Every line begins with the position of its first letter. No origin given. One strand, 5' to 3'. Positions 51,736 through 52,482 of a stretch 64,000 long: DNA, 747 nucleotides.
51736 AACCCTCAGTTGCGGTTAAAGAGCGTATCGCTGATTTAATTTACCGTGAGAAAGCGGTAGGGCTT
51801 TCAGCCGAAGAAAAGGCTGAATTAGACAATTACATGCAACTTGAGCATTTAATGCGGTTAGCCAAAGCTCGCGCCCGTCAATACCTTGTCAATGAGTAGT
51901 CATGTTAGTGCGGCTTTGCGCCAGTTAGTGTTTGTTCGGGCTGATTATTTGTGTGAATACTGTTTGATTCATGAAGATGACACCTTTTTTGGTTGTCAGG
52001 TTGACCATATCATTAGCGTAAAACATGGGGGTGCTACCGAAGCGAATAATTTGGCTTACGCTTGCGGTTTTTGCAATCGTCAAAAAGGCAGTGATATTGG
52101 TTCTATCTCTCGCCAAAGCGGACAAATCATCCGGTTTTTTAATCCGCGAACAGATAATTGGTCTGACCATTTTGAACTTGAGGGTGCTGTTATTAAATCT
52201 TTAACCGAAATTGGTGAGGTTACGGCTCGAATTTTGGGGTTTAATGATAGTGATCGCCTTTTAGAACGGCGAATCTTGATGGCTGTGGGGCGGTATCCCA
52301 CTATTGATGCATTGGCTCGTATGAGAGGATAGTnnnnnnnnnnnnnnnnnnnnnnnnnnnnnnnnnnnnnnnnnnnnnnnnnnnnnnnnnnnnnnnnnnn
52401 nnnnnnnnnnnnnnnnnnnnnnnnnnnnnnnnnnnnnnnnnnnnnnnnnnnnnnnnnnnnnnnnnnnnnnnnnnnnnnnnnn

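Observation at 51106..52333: nuoE-nuoF junction invaded by a toxin-antitoxin remnant (antitoxin-like + truncated PIN) and a small-protein + HNH endonuclease cassette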

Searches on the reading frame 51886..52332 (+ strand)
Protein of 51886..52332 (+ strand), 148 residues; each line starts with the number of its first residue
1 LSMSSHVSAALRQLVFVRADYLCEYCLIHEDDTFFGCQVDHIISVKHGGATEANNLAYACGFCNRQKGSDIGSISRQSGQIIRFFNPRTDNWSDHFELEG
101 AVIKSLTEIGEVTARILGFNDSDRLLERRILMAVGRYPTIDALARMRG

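Call 3: search_protein_families(library=pfam, proteins=[window:51886-52332:+], max_evalue=1)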
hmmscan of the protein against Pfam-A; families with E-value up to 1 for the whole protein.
window:51886-52332:+ (148 aa): 2 families
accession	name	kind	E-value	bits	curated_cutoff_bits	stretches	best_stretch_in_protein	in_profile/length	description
PF01844.29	HNH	-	6.1e-12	45.9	21.4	1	23-69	1-46/47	HNH endonuclease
PF14279.12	HNH_5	-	4.2e-06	27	27.5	1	23-71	1-47/56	HNH endonuclease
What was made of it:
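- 51892..52332 (+): 146-aa zinc-HNH nuclease (putative toxin or effector). It overlaps the partner gene by 8 nt (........). Its last codons contain the nuoF ribosome-binding site (AGAGGA). PF01844 at 6e-12 (call 3).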

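Call 5: search_protein_families(library=ncbifam, proteins=[window:51886-52332:+], max_evalue=1)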
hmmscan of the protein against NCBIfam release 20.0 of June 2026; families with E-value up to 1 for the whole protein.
window:51886-52332:+ (148 aa): 4 families
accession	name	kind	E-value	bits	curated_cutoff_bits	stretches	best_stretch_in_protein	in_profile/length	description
NF040563.1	guided_IscB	equivalog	7.9e-09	35.1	175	1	9-70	181-238/314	RNA-guided endonuclease IscB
NF041791.1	anti-phage_ZorE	equivalog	0.0063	15.4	600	1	15-87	200-271/358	type II Zorya anti-phage system protein ZorE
NF038221.1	IcmJ_DotN_IVB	equivalog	0.11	12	100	1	10-65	32-82/205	type IVB secretion system protein IcmJDotN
NF049971.1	CRISPR_Cas9d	exception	0.23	10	375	1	33-69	559-595/986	type II CRISPR RNA-guided endonuclease Cas9d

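Call 6: search_protein_families(library=padloc, proteins=[window:51886-52332:+], max_evalue=1)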
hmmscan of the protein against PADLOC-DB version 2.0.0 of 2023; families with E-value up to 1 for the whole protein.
window:51886-52332:+ (148 aa): 23 families
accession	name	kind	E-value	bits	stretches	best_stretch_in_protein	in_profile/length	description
PDLC00342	PtuB1|PtuB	-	6.1e-09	33.6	1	23-132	50-154/247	Unknown function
PDLC00337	PtuB1|PtuB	-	1.5e-08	32.8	1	23-129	59-160/216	Unknown function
PDLC03478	REase_II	-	9.9e-07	26.7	1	7-85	96-176/219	Type II restriction enzyme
PDLC00325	PtuB1|PtuB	-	3.3e-06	24.9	1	9-116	40-159/213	Unknown function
PDLC00315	PtuB1|PtuB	-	7.8e-06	23.8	1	20-97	30-99/227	Unknown function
PDLC00345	PtuB1|PtuB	-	8.6e-06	23.4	1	9-114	40-156/223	Unknown function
PDLC00317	PtuB1|PtuB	-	9.4e-06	23.7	1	21-130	60-165/244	Unknown function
PDLC00339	PtuB1|PtuB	-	1.2e-05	23.3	1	54-129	112-199/261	Unknown function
PDLC00313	PtuB1|PtuB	-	1.6e-05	22.4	2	22-71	53-103/240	Unknown function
PDLC00335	PtuB1|PtuB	-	8e-05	20.3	1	8-99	36-138/214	Unknown function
PDLC00323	PtuB1|PtuB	-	0.00019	19.2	1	24-74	35-87/215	Unknown function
PDLC00336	PtuB1|PtuB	-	0.00035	18.3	1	21-129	64-169/250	Unknown function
PDLC00340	PtuB1|PtuB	-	0.00035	18.2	1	22-103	68-145/268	Unknown function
PDLC00350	PtuB1|PtuB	-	0.00036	18.5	1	9-69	38-101/224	Unknown function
PDLC00352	PtuB1|PtuB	-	0.00041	18.1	1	12-99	38-136/206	Unknown function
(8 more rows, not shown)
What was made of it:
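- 51892..52332 (+): PADLOC PtuB models down to 6e-9 (call 6).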

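Call 7: search_protein_families(library=phrogs, proteins=[window:51886-52332:+], max_evalue=1)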
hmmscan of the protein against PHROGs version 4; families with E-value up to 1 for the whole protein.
window:51886-52332:+ (148 aa): 39 families (the best 25 are shown)
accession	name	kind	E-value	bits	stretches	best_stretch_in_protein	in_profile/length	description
phrog_16726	-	DNA, RNA and nucleotide metabolism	6.9e-12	46.7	1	8-72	81-145/308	HNH endonuclease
phrog_589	-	DNA, RNA and nucleotide metabolism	1.3e-10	42.4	1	10-76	81-147/179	HNH endonuclease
phrog_144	-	DNA, RNA and nucleotide metabolism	1.8e-10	41.7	1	10-75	74-140/175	HNH endonuclease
phrog_2118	-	DNA, RNA and nucleotide metabolism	3.3e-10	41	1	7-69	163-223/301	HNH endonuclease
phrog_333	-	DNA, RNA and nucleotide metabolism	1.2e-08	36.2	1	8-70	22-81/138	HNH endonuclease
phrog_2214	-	DNA, RNA and nucleotide metabolism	1.2e-07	32.2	1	5-89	178-259/429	HNH endonuclease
phrog_6050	-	DNA, RNA and nucleotide metabolism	2.2e-07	31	1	12-71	303-361/402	HNH endonuclease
phrog_7785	-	DNA, RNA and nucleotide metabolism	3e-07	31.5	1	10-71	60-115/147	HNH endonuclease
phrog_16986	-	unknown function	3.3e-07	31.1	1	2-70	2-68/248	-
phrog_1035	-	DNA, RNA and nucleotide metabolism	5.1e-07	30.8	1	13-69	153-212/271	endonuclease VII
phrog_338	-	DNA, RNA and nucleotide metabolism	1.6e-06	28.7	1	38-71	230-263/340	HNH endonuclease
phrog_14314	-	DNA, RNA and nucleotide metabolism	2.5e-06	29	1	7-69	3-63/252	HNH endonuclease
phrog_1271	-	DNA, RNA and nucleotide metabolism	3.4e-06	27.7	1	13-77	259-325/361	HNH endonuclease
phrog_5718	-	DNA, RNA and nucleotide metabolism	5e-06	26.8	1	5-71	113-177/394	HNH endonuclease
phrog_25184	-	DNA, RNA and nucleotide metabolism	6.6e-06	26.7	1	38-109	128-198/209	HNH endonuclease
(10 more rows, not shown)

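Call 8: find_encoding_contigs(protein=window:51886-52332:+, flank=10000, max_places=6)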
Protein window:51886-52332:+ (148 aa): no gene with exactly this product is on record in the collection.

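Call 18: find_homologous_proteins(query=window:51892-52332:+, max_evalue=0.00001)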
Query window:51892-52332:+ (146 aa): 3551 proteins with E <= 0.00001 among 3586 candidates; the best 120 are listed.
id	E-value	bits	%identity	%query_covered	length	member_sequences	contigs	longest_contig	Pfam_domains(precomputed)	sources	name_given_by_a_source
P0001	3.2e-93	327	100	100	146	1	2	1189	PF01844.30,PF14279.13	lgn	-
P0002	1.5e-67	244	74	99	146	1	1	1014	PF01844.30,PF14279.13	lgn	-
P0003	2.2e-67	244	74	99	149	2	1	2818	PF01844.30,PF14279.13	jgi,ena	-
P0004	2.7e-67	243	73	99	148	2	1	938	PF01844.30,PF14279.13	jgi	-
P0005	5.1e-67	243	74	99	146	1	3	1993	PF01844.30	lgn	-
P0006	5.2e-67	242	74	99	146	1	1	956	PF01844.30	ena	-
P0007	1.7e-66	241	74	99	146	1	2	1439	PF01844.30,PF14279.13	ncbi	-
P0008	1.8e-66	241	72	99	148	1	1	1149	PF01844.30,PF14279.13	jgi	-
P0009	2.3e-66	240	74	99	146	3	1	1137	PF01844.30,PF14279.13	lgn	-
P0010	2.4e-66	240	72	99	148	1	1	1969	PF01844.30,PF14279.13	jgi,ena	-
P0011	3.2e-66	240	74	99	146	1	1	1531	PF01844.30,PF14279.13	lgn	-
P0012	5.0e-66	239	73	99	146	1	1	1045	PF01844.30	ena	-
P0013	6.7e-66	239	72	99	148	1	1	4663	PF01844.30,PF14279.13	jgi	jgi:hypothetical protein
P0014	1.0e-65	238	73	99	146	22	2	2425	PF01844.30,PF14279.13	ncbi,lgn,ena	-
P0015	1.0e-65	238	72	99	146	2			PF01844.30,PF14279.13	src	-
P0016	1.8e-65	238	70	99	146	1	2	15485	PF01844.30,PF14279.13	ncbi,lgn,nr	ncbi:MAG: HNH endonuclease [Chloroflexi bacterium]|nr:HNH endonuclease [Chloroflexota bacterium]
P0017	1.8e-65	238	73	99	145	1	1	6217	PF01844.30,PF14279.13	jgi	jgi:HNH endonuclease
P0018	2.7e-65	237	71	99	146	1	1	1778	PF01844.30,PF14279.13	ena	-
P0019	3.3e-65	237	72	99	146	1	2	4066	PF01844.30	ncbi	-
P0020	3.3e-65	237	72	99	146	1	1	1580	PF01844.30,PF14279.13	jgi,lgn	-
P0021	3.3e-65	237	72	99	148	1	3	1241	PF01844.30,PF14279.13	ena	-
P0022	3.8e-65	236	72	99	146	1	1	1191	PF01844.30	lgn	-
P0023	3.9e-65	236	72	99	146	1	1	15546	PF01844.30,PF14279.13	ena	-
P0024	4.6e-65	236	72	99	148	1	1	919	PF01844.30,PF14279.13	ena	-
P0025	5.0e-65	236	72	99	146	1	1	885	PF01844.30,PF14279.13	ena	-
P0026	6.0e-65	236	69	99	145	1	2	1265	PF01844.30,PF14279.13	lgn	-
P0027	8.2e-65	235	72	99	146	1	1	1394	PF01844.30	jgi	jgi:HNH endonuclease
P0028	9.0e-65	235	72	99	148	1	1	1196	PF01844.30,PF14279.13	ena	-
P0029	1.2e-64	235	70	99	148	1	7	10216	PF01844.30,PF14279.13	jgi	jgi:hypothetical protein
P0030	1.8e-64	234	72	99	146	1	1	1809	PF01844.30,PF14279.13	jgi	jgi:hypothetical protein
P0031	1.8e-64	234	64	99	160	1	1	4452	PF01844.30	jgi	jgi:hypothetical protein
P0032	2.0e-64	234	72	99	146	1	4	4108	PF01844.30,PF14279.13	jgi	jgi:hypothetical protein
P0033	2.1e-64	234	69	99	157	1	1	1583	PF01844.30,PF14279.13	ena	-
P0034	2.2e-64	234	73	98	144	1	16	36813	PF01844.30,PF14279.13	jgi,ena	jgi:hypothetical protein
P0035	2.2e-64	234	71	99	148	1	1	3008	PF01844.30,PF14279.13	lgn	-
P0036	2.3e-64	234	71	99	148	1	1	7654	PF01844.30,PF14279.13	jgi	jgi:HNH endonuclease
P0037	2.3e-64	234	72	99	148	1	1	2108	PF01844.30,PF14279.13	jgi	-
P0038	2.6e-64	234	72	99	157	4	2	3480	PF01844.30,PF14279.13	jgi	jgi:hypothetical protein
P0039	2.9e-64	234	72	99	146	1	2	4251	PF01844.30,PF14279.13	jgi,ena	-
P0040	3.3e-64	233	70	99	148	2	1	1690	PF01844.30,PF14279.13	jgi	jgi:HNH endonuclease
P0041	3.7e-64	233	69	99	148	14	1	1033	PF01844.30,PF14279.13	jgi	jgi:hypothetical protein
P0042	3.9e-64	233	72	99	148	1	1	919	PF01844.30,PF14279.13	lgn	-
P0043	4.0e-64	233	70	99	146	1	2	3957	PF01844.30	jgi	jgi:HNH endonuclease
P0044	4.1e-64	233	72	99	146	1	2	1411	PF01844.30,PF14279.13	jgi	jgi:hypothetical protein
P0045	4.5e-64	233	72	99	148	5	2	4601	PF01844.30,PF14279.13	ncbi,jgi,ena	-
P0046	4.5e-64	233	72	99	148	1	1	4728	PF01844.30,PF14279.13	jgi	-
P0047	4.9e-64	233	72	94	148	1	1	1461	PF01844.30,PF14279.13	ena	-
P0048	5.7e-64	233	72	99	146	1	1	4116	PF01844.30,PF14279.13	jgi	jgi:hypothetical protein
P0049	5.9e-64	233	70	100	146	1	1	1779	PF01844.30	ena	-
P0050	6.2e-64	233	72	99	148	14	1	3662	PF01844.30,PF14279.13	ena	-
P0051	6.3e-64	232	72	97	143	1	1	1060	PF01844.30,PF14279.13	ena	-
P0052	6.8e-64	232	72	99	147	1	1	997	PF01844.30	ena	-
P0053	7.5e-64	232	72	99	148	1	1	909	PF01844.30,PF14279.13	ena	-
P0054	8.5e-64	232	71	99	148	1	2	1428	PF01844.30,PF14279.13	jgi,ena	-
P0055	8.6e-64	232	71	99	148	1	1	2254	PF01844.30,PF14279.13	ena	-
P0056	8.6e-64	232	70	94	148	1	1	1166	PF01844.30,PF14279.13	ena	-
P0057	8.9e-64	232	68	99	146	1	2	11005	PF01844.30,PF14279.13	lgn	-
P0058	9.0e-64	232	69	99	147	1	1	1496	PF01844.30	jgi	jgi:hypothetical protein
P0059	9.3e-64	232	72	94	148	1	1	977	PF01844.30,PF14279.13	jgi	jgi:hypothetical protein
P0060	1.1e-63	232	70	99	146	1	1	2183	PF01844.30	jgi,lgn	jgi:hypothetical protein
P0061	1.2e-63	232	70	99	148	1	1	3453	PF01844.30,PF14279.13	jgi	jgi:hypothetical protein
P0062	1.3e-63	231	72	94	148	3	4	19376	PF01844.30,PF14279.13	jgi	jgi:hypothetical protein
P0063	1.4e-63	231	69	100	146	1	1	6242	PF01844.30,PF14279.13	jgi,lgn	-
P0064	1.5e-63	231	70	100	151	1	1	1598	PF01844.30,PF14279.13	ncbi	-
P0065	1.9e-63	231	69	99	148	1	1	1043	PF01844.30,PF14279.13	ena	-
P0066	2.2e-63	231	71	99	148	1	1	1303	PF01844.30,PF14279.13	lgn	-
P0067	2.3e-63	231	70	99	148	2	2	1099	PF01844.30,PF14279.13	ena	-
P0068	2.3e-63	231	70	99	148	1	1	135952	PF01844.30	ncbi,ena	-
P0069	2.3e-63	231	69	98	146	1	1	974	PF01844.30,PF14279.13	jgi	jgi:hypothetical protein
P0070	2.6e-63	230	69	99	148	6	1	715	PF01844.30,PF14279.13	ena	-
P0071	2.8e-63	230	71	99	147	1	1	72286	PF01844.30,PF14279.13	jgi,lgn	jgi:hypothetical protein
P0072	3.9e-63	230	69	99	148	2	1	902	PF01844.30,PF14279.13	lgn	-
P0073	4.0e-63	230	71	99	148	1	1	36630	PF01844.30,PF14279.13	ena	-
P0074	4.5e-63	230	67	99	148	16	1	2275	PF01844.30,PF14279.13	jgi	-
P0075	5.2e-63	230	71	99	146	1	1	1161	PF01844.30,PF14279.13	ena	-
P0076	5.2e-63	230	68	99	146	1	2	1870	PF01844.30,PF14279.13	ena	-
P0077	5.2e-63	230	69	99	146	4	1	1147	PF01844.30,PF14279.13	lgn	-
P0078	6.1e-63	229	72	97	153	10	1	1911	PF01844.30,PF14279.13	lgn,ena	-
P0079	6.2e-63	229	71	99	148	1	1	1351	PF01844.30,PF14279.13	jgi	jgi:hypothetical protein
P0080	6.4e-63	229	71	99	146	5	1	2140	PF01844.30,PF14279.13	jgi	jgi:hypothetical protein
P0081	6.6e-63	229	71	100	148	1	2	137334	PF01844.30,PF14279.13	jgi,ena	jgi:hypothetical protein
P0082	6.9e-63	229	70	99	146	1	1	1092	PF01844.30,PF14279.13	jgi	jgi:hypothetical protein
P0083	7.3e-63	229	71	99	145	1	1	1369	PF01844.30,PF14279.13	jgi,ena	-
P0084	7.7e-63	229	72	99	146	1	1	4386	PF01844.30,PF14279.13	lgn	-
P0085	8.3e-63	229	69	99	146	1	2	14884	PF01844.30,PF14279.13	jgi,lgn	jgi:hypothetical protein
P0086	9.7e-63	229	69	99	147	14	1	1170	PF01844.30,PF14279.13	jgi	jgi:hypothetical protein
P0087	9.7e-63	229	69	99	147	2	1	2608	PF01844.30,PF14279.13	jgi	jgi:hypothetical protein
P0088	1.0e-62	229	70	95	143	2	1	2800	PF01844.30,PF14279.13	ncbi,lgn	ncbi:MAG: HNH endonuclease signature motif containing protein [Limnoraphis sp.]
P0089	1.1e-62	229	68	99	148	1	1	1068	PF01844.30,PF14279.13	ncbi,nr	ncbi:MAG: HNH endonuclease [Cyanobacteria bacterium 13_1_40CM_2_61_4]|nr:MAG: HNH endonuclease [Cyan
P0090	1.1e-62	229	71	99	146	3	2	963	PF01844.30,PF14279.13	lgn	-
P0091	1.1e-62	228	70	99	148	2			PF01844.30,PF14279.13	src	-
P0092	1.2e-62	228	68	99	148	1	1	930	PF01844.30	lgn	-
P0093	1.6e-62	228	70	99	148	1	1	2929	PF01844.30,PF14279.13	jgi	jgi:hypothetical protein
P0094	1.7e-62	228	71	99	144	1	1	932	PF01844.30,PF14279.13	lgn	-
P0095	1.8e-62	228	69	99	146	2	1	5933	PF01844.30,PF14279.13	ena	-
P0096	2.2e-62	228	75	90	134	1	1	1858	PF01844.30,PF14279.13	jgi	jgi:HNH endonuclease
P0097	2.3e-62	227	67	99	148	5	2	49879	PF01844.30,PF14279.13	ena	-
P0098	2.3e-62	227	69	99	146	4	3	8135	PF01844.30,PF14279.13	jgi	jgi:hypothetical protein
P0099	2.5e-62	227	67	99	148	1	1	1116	PF01844.30,PF14279.13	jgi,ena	-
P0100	2.5e-62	227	68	99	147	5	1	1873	PF01844.30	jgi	jgi:HNH endonuclease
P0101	2.5e-62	227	68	99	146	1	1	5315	PF01844.30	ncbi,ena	-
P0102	2.6e-62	227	69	97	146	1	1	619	PF01844.30,PF14279.13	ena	-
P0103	2.6e-62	227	70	99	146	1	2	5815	PF01844.30,PF14279.13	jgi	jgi:hypothetical protein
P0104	2.7e-62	227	69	99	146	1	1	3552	PF01844.30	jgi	jgi:hypothetical protein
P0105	2.7e-62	227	69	99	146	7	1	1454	PF01844.30,PF14279.13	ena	-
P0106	2.9e-62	227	67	99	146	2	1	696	PF01844.30,PF14279.13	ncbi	-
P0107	2.9e-62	227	72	99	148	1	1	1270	PF01844.30,PF14279.13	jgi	jgi:hypothetical protein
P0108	3.2e-62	227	72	99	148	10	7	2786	PF01844.30,PF14279.13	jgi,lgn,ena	jgi:hypothetical protein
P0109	3.3e-62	227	69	94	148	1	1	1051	PF01844.30,PF14279.13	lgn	-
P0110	3.4e-62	227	70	99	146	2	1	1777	PF01844.30,PF14279.13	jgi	-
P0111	3.5e-62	227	70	99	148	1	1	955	PF01844.30,PF14279.13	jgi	-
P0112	3.8e-62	227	69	98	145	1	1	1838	PF01844.30,PF14279.13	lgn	-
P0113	3.8e-62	227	70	99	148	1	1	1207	PF01844.30,PF14279.13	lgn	-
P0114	3.9e-62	227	68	99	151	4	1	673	PF01844.30,PF14279.13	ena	-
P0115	4.0e-62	227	69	99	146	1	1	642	PF01844.30,PF14279.13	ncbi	-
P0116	4.9e-62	226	68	99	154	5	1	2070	PF01844.30,PF14279.13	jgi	-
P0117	5.4e-62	226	70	99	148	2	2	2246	PF01844.30,PF14279.13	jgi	jgi:hypothetical protein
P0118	5.5e-62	226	71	99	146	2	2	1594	PF01844.30,PF14279.13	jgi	jgi:hypothetical protein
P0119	5.6e-62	226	71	99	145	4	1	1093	PF01844.30,PF14279.13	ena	-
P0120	5.6e-62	226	67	99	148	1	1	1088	PF01844.30,PF14279.13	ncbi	-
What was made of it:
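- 51892..52332 (+): 3,551 homologues (call 18).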

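Call 19: find_encoding_contigs(protein=P0068, flank=4000, max_places=3)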
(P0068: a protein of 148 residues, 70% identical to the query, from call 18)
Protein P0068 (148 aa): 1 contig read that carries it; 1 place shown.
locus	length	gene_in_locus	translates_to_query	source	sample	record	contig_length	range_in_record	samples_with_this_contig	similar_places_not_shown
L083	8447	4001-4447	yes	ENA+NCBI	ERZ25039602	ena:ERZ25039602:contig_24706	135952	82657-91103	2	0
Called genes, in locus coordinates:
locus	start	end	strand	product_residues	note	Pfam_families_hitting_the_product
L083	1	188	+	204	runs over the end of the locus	PF05448:AXE1, PF00326:Peptidase_S9 (weak)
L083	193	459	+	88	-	PF05448:AXE1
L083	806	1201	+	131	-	-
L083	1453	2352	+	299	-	-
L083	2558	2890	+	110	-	PF21814:DUF6883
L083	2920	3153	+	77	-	PF16277:DUF4926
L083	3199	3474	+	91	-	-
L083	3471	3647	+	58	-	-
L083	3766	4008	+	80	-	-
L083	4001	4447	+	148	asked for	PF01844:HNH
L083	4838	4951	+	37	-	-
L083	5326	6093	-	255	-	-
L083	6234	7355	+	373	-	PF00069:Pkinase, PF07714:PK_Tyr_Ser-Thr, PF13428:TPR_14 (faint), PF14559:TPR_19 (faint)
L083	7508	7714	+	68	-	-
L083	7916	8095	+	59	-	-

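Call 20: find_encoding_contigs(protein=P0081, flank=4000, max_places=3)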
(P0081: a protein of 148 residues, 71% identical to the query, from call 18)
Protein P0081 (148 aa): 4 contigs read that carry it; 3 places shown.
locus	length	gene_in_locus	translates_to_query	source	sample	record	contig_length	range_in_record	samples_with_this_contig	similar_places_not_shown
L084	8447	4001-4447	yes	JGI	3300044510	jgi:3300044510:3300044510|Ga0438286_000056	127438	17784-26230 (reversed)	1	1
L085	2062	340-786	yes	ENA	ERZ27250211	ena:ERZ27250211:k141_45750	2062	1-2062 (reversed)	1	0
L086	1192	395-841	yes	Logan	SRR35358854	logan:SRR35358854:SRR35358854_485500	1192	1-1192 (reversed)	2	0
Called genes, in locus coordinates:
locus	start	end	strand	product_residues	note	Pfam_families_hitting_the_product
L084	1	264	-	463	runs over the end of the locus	PF03023:MurJ, PF13440:Polysacc_synt_3 (weak), PF01554:MatE (weak)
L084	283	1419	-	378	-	PF13240:Zn_Ribbon_1 (weak)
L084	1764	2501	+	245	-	PF05742:TANGO2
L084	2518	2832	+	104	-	-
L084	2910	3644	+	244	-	PF03781:FGE-sulfatase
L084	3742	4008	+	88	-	-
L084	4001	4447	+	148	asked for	PF01844:HNH, PF14279:HNH_5 (weak)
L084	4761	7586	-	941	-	PF03781:FGE-sulfatase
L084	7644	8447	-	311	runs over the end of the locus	PF07724:AAA_2 (weak), PF13401:AAA_22 (faint), PF00004:AAA, PF07728:AAA_5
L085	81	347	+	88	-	-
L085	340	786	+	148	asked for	PF01844:HNH, PF14279:HNH_5 (weak)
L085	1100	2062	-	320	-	?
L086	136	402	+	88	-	-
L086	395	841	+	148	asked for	PF01844:HNH, PF14279:HNH_5 (weak)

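Call 21: find_encoding_contigs(protein=P0016, flank=4000, max_places=3)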
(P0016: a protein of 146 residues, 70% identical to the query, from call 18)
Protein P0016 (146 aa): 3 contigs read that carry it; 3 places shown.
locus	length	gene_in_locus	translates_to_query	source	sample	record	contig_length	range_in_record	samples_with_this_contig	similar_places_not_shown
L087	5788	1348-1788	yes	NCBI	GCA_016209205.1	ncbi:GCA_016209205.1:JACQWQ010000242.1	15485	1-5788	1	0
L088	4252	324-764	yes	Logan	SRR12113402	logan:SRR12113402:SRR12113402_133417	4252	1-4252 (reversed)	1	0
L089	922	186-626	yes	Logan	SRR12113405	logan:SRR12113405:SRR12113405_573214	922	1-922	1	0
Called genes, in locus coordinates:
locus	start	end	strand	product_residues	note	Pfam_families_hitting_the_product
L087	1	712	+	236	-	PF00689:Cation_ATPase_C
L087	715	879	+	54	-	-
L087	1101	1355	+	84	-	-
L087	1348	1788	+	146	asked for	PF01844:HNH, PF14279:HNH_5 (weak)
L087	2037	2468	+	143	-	-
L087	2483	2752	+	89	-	-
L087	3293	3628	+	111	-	PF08869:XisI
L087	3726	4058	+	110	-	PF04255:DUF433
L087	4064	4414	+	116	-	PF18480:DUF5615 (weak)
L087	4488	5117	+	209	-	PF14907:NTP_transf_5 (weak)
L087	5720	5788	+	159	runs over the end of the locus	PF14340:DUF4395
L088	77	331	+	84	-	-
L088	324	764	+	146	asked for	PF01844:HNH, PF14279:HNH_5 (weak)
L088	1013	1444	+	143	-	-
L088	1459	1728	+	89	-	-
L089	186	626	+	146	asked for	PF01844:HNH, PF14279:HNH_5 (weak)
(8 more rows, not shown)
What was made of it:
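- Neighbourhoods are unrelated to each other and rich in other toxin-antitoxin-like pairs (XisH/XisI, DUF433/DUF5615, DUF6883/DUF4926) (calls 19, 21).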

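Call 22: find_encoding_contigs(protein=P0071, flank=4000, max_places=3)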
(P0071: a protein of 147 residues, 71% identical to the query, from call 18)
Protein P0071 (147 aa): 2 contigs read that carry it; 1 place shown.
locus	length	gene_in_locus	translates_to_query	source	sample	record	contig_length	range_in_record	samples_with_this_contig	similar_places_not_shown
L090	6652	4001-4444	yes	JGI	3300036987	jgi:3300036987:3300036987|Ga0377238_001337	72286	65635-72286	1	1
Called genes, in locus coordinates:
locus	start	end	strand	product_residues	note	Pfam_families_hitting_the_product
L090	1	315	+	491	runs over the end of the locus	PF00884:Sulfatase, PF16347:SGSH_C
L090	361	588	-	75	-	-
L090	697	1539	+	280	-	-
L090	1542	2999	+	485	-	-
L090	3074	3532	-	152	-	PF18917:LiaI-LiaF-like_TM1 (faint), PF22570:LiaF-TM (weak)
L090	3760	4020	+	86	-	-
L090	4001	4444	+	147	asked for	PF01844:HNH, PF14279:HNH_5 (weak)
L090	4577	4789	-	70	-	PF00403:HMA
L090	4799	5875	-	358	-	PF13386:DsbD_2, PF13473:Cupredoxin_1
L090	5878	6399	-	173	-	PF24298:DUF7482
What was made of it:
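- Closest known: Free-standing HNH homing endonucleases of phages. Different: Its genomic contexts vary (calls 19-22).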
